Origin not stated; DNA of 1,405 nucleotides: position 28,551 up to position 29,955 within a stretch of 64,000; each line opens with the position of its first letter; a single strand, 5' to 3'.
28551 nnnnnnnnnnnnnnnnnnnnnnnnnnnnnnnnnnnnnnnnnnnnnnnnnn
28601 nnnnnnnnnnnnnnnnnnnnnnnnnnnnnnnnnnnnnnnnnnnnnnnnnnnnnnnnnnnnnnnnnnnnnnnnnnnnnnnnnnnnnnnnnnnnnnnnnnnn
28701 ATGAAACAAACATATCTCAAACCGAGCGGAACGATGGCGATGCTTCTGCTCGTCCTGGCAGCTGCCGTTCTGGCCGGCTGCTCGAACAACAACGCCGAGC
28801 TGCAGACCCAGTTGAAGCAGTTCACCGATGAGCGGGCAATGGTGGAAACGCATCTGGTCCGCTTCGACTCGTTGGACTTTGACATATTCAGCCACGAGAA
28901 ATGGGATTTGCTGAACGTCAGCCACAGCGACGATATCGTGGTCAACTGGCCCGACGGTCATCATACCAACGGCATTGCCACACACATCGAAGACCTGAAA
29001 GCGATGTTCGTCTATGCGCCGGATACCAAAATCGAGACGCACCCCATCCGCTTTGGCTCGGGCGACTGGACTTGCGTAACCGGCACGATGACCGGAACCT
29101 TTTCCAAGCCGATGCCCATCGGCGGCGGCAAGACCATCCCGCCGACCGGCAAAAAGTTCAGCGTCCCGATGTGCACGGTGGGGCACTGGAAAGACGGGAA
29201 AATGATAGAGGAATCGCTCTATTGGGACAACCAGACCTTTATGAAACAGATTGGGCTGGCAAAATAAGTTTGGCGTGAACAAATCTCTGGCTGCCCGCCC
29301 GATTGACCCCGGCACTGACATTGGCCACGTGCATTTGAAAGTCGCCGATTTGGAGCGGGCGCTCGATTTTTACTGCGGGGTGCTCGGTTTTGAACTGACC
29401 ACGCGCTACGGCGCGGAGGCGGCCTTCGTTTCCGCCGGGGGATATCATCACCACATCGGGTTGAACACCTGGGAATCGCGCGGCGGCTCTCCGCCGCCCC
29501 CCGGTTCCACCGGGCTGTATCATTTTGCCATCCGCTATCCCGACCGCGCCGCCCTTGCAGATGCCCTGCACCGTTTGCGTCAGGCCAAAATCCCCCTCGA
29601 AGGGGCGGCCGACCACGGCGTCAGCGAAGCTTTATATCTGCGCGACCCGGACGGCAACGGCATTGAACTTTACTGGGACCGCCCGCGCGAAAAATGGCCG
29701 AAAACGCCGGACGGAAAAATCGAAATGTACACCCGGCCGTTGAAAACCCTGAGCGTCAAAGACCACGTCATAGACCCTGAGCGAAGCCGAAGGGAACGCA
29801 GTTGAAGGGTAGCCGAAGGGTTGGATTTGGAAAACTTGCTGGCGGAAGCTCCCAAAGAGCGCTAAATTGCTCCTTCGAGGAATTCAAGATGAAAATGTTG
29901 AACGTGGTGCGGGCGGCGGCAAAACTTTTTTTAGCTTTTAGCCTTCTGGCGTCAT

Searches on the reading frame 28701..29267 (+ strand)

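Call 11: search_protein_families(library=pfam, proteins=[window:28701-29267:+])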
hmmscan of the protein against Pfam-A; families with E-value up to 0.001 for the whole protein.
window:28701-29267:+ (188 aa): 2 families
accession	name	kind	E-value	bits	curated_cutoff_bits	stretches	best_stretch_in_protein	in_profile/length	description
PF07366.18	SnoaL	-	9.9e-18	64.6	28.4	1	61-184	9-126/126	SnoaL-like polyketide cyclase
PF12680.13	SnoaL_2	-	3.4e-11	44.1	27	1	61-170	6-101/102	SnoaL-like domain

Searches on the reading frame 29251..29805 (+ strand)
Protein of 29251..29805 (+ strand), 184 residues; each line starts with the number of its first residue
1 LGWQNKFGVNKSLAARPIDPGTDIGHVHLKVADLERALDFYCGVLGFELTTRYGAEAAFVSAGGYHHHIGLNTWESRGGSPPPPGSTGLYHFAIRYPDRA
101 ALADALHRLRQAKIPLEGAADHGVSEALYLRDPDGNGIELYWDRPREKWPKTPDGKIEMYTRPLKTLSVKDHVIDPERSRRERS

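Call 11: search_protein_families(library=pfam, proteins=[window:29251-29805:+])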
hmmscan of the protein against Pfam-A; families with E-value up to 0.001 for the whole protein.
window:29251-29805:+ (184 aa): 4 families
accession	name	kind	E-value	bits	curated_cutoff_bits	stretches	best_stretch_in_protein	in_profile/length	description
PF00903.31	Glyoxalase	-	8.8e-19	68.5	20.6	1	24-140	2-121/121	Glyoxalase/Bleomycin resistance protein/Dioxygenase superfamily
PF18029.7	Glyoxalase_6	-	1.1e-05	26.5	23.6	1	27-140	2-105/106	Glyoxalase-like domain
PF13669.12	Glyoxalase_4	-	2.8e-05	24.8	27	1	26-115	2-92/109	Glyoxalase/Bleomycin resistance protein/Dioxygenase superfamily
PF22677.2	Ble-like_N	-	0.00013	22.1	24.5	1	26-52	4-31/41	Bleomycin resistance protein-like N-terminal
